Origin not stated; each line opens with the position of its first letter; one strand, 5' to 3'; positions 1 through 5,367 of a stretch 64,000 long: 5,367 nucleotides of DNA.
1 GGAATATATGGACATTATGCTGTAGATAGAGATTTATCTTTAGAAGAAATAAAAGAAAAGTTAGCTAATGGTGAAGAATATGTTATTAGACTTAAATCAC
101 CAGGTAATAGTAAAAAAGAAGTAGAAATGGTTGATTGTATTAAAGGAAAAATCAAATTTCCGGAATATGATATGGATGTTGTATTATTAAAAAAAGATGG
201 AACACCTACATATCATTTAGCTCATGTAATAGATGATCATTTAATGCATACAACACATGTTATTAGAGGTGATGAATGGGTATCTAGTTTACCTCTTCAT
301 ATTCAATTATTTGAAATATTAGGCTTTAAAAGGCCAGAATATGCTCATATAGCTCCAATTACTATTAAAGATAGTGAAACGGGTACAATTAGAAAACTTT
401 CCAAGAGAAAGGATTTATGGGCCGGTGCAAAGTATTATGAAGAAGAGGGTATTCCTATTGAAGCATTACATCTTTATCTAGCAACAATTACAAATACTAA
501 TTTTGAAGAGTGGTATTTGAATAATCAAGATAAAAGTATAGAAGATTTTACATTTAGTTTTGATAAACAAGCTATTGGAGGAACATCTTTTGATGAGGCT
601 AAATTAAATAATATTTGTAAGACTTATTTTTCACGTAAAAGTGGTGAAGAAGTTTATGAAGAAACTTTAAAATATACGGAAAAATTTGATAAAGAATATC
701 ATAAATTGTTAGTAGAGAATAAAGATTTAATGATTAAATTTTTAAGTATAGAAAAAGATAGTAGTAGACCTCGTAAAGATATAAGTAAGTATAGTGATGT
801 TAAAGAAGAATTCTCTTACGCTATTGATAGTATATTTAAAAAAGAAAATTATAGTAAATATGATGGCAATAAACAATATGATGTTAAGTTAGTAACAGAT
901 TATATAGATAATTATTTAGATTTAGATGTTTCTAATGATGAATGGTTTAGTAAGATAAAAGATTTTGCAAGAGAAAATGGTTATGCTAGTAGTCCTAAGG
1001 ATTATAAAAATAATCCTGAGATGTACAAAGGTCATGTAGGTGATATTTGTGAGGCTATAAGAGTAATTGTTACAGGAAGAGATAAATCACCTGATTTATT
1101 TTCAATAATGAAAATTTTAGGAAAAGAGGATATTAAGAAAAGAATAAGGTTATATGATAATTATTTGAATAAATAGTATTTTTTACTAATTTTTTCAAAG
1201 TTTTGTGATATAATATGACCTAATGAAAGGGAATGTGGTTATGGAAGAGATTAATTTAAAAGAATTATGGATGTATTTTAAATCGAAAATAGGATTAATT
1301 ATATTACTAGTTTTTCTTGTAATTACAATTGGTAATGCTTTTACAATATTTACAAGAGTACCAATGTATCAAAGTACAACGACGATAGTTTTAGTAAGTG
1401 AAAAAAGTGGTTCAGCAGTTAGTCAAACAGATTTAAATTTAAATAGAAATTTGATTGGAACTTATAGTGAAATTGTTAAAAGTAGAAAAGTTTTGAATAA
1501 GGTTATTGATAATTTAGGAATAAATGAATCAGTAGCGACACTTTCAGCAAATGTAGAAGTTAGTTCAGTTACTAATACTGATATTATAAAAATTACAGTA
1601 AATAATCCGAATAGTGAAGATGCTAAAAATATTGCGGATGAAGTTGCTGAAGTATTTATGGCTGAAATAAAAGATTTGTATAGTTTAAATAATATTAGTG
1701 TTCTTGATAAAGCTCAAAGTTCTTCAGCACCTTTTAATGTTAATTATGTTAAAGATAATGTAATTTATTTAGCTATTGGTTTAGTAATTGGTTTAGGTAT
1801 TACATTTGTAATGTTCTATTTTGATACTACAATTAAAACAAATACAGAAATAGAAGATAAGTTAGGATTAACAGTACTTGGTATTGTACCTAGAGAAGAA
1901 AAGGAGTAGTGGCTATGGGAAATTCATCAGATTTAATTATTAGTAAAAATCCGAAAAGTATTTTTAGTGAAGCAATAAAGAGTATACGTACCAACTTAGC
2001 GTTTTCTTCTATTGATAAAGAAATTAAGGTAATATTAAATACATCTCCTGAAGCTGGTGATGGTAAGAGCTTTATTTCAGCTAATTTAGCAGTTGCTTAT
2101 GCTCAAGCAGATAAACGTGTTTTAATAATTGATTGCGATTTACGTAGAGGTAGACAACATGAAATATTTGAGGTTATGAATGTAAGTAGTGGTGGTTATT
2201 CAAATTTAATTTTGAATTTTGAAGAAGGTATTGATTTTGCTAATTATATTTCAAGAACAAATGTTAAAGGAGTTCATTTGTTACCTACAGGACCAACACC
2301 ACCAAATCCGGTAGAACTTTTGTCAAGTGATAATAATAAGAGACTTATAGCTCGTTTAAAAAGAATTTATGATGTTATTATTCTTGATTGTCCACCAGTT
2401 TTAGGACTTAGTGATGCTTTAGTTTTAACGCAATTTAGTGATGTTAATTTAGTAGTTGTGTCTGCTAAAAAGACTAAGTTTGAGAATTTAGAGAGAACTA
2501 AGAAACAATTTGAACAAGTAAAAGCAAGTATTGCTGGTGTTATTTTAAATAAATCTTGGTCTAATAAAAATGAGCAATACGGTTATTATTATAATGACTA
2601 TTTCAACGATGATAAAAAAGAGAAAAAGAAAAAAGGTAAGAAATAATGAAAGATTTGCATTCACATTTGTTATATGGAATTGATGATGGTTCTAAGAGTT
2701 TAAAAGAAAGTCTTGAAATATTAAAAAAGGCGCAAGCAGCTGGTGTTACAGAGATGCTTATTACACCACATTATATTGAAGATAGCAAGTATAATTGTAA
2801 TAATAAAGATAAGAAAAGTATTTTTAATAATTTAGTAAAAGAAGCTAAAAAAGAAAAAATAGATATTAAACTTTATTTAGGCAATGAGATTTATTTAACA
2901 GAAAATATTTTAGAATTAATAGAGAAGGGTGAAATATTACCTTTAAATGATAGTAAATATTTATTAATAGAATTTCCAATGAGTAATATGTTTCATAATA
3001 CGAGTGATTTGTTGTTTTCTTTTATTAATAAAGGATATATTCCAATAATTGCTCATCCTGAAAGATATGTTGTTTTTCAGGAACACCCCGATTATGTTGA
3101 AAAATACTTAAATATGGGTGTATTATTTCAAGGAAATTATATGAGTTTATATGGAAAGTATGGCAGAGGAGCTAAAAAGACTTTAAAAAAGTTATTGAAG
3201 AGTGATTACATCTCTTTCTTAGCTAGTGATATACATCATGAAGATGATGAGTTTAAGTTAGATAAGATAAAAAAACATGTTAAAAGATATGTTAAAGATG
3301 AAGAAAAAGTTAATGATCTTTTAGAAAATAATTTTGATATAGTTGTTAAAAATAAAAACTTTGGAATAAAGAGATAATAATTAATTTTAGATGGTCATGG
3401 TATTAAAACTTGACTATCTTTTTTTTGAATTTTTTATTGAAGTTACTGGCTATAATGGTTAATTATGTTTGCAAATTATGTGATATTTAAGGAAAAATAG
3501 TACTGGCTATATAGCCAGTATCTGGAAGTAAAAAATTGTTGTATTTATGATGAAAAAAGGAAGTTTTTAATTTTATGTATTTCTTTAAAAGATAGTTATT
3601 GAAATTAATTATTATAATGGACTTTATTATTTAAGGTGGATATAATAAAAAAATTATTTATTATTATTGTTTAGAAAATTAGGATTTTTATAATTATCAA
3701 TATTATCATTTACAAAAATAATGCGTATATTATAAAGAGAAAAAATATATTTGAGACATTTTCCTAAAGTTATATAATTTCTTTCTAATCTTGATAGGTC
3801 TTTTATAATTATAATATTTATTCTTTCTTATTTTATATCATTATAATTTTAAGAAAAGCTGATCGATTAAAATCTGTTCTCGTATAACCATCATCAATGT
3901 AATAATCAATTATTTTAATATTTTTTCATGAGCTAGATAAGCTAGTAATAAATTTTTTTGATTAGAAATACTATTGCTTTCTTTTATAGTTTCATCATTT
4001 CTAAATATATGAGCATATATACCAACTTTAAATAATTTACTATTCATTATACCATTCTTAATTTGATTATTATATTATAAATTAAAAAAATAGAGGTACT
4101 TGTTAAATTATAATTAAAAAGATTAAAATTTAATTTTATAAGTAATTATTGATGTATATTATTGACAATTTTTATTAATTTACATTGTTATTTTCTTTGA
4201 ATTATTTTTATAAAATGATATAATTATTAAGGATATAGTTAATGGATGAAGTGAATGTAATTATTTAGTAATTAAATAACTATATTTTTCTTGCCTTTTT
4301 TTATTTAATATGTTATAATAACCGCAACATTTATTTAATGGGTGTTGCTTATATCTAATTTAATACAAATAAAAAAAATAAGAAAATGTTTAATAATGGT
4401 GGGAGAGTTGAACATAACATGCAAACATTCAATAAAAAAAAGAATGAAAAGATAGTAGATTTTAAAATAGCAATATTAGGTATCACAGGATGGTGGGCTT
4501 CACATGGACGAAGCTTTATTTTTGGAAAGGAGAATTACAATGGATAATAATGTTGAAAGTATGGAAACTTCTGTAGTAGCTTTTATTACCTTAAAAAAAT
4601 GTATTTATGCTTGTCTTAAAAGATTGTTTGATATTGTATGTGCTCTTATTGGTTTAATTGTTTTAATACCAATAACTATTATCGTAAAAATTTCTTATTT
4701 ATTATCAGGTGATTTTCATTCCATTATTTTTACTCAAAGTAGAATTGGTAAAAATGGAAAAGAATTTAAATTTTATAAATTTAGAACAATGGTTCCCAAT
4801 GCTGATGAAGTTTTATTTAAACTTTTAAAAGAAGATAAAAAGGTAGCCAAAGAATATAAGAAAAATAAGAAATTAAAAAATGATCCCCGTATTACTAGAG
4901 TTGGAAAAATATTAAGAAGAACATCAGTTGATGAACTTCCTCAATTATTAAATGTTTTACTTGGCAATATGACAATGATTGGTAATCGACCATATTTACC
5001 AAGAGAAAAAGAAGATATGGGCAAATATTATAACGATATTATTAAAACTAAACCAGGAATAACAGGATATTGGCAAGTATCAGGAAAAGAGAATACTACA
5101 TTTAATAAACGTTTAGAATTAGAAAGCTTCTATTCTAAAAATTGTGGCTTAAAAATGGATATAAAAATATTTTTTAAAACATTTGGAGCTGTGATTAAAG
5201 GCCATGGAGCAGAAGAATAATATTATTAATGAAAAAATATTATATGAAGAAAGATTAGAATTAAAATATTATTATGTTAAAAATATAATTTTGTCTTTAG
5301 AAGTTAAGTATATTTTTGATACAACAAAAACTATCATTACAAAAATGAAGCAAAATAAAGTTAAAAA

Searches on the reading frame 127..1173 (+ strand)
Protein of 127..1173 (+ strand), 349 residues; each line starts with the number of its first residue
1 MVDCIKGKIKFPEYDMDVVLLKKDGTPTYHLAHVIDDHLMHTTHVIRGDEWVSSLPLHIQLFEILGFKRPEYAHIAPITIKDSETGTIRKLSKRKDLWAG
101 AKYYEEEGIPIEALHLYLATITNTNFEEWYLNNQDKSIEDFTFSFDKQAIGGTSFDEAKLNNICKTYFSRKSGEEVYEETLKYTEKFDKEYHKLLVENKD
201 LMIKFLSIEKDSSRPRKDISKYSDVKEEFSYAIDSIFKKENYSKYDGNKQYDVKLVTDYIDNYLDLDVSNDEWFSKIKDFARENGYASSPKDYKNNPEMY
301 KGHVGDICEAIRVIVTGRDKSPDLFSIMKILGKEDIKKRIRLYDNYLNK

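Call 50: search_protein_families(library=ncbifam, proteins=[window:127-1173:+], max_evalue=0.01)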
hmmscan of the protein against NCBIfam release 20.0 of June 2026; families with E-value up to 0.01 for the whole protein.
window:127-1173:+ (349 aa): 10 families
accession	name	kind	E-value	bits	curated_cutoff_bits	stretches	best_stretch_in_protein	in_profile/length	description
TIGR00464.1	gltX_bact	equivalog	5.5e-43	147.5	289.95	1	3-342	158-465/470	glutamate--tRNA ligase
NF004315.1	PRK05710.1-4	equivalog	2e-16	60.2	250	1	15-95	177-252/274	tRNA glutamyl-Q(34) synthetase GluQRS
TIGR03838.1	queuosine_YadB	equivalog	1.3e-15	57.6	276.7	1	3-96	145-235/272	tRNA glutamyl-Q(34) synthetase GluQRS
NF004314.0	PRK05710.1-3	equivalog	7.1e-14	51.9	256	1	16-97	163-239/297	tRNA glutamyl-Q(34) synthetase GluQRS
NF004313.0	PRK05710.1-2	equivalog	6.8e-11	41.9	380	1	17-116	173-267/299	tRNA glutamyl-Q(34) synthetase GluQRS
NF004312.0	PRK05710.1-1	equivalog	2.7e-08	33.6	453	1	15-96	166-242/306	tRNA glutamyl-Q(34) synthetase GluQRS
NF003169.0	PRK04156.1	equivalog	5.3e-08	32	516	1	27-85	281-341/567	glutamate--tRNA ligase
TIGR00463.1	gltX_arch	equivalog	0.00058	18.5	401.75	1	27-84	271-328/560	glutamate--tRNA ligase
NF007561.1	PRK10188.1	equivalog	0.0048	16.3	350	1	167-254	17-98/240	quorum-sensing transcriptional regulator SdiA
NF041701.1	Shig_StxB_2o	equivalog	0.006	16.7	204.5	0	232-261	19-49/87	Shiga toxin Stx2o subunit B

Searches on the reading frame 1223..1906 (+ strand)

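Call 50: search_protein_families(library=ncbifam, proteins=[window:1223-1906:+], max_evalue=0.01)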
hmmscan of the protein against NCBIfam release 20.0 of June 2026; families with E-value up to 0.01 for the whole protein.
window:1223-1906:+ (228 aa): 4 families
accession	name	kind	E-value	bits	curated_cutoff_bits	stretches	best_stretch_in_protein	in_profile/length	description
TIGR01006.1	polys_exp_MPA1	subfamily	6.7e-46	156.5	296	1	9-226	7-225/226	CspC family polysaccharide chain length determinant protein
TIGR01005.1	eps_transp_fam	subfamily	2.1e-10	39.5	411.7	1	9-149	3-145/754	exopolysaccharide transport protein family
TIGR03007.1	pepcterm_ChnLen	equivalog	5.7e-10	38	278.85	1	160-224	398-462/498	XrtA system polysaccharide chain length determinant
TIGR03017.1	EpsF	equivalog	4.2e-09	35.6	422.75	2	147-222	368-443/444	chain length determinant protein EpsF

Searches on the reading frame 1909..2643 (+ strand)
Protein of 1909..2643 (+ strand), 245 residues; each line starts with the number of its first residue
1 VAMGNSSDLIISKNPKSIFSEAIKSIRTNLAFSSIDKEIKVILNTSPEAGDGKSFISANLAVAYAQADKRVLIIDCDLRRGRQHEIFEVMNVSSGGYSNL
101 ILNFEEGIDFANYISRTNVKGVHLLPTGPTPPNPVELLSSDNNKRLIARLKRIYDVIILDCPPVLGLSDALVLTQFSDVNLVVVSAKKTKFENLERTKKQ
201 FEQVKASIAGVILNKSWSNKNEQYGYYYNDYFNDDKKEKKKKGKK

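Call 50: search_protein_families(library=ncbifam, proteins=[window:1909-2643:+], max_evalue=0.01)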
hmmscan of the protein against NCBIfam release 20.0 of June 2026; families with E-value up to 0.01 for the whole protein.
window:1909-2643:+ (245 aa): 25 families
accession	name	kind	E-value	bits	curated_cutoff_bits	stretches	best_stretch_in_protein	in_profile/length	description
TIGR01007.1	eps_fam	subfamily_domain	2.9e-52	177.2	108.05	1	22-228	2-201/204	polysaccharide biosynthesis tyrosine autokinase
NF008568.0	PRK11519.1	equivalog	7.3e-45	153.4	1068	1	6-236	493-720/720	tyrosine-protein kinase Wzc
NF007350.0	PRK09841.1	equivalog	1.2e-39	136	1248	1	13-232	505-719/726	tyrosine-protein kinase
TIGR03029.1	EpsG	equivalog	3.4e-35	121.5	313.8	1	6-214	70-273/274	chain length determinant protein tyrosine kinase EpsG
TIGR03018.1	pepcterm_TyrKin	hypoth_equivalog_domain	4.2e-34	117.7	230.65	1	9-214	1-207/207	XrtA-associated tyrosine autokinase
TIGR01005.1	eps_transp_fam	subfamily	3.4e-28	98.3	411.7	1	10-227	517-729/754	exopolysaccharide transport protein family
TIGR01969.1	minD_arch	subfamily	1.3e-14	54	201.75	1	42-222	3-176/251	cell division ATPase MinD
NF041546.1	ParA_partition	equivalog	1.4e-09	37.8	180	2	50-77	10-37/203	ParA family partition ATPase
TIGR01968.1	minD_bact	equivalog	5.5e-09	35.7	212.9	1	40-190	2-147/261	septum site-determining protein MinD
TIGR03371.1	cellulose_yhjQ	equivalog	3.4e-08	33.3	157.85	1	40-203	2-163/246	cellulose biosynthesis protein BcsQ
NF041136.1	MrpORP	equivalog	6.3e-07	29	450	1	41-86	7-52/365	iron-sulfur cluster carrier protein MrpORP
NF053622.1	ATPseBagAMYCTU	equivalog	7e-06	25.7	400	1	48-91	15-57/325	ATPase BagA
NF047398.1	AAA_KGGVGR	domain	2.3e-05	24.8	90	1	50-195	13-183/190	KGGVGR-motif variant AAA ATPase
TIGR03453.1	partition_RepA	equivalog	3.3e-05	22.9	348.45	1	37-168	102-249/387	plasmid partitioning protein RepA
NF033200.1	F430_CfbC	exception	5.7e-05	22.6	402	1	49-81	9-41/260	Ni-sirohydrochlorin a,c-diamide reductive cyclase ATP-dependent reductase subunit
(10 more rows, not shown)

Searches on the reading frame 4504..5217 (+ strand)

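Call 38: search_protein_families(library=pfam, proteins=[window:4504-5217:+], max_evalue=0.00001)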
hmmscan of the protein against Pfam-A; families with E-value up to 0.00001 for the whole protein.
window:4504-5217:+ (238 aa): 1 family
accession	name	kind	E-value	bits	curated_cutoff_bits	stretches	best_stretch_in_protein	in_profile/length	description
PF02397.22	Bac_transf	-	2.7e-61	206.6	27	1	39-232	1-179/179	Bacterial sugar transferase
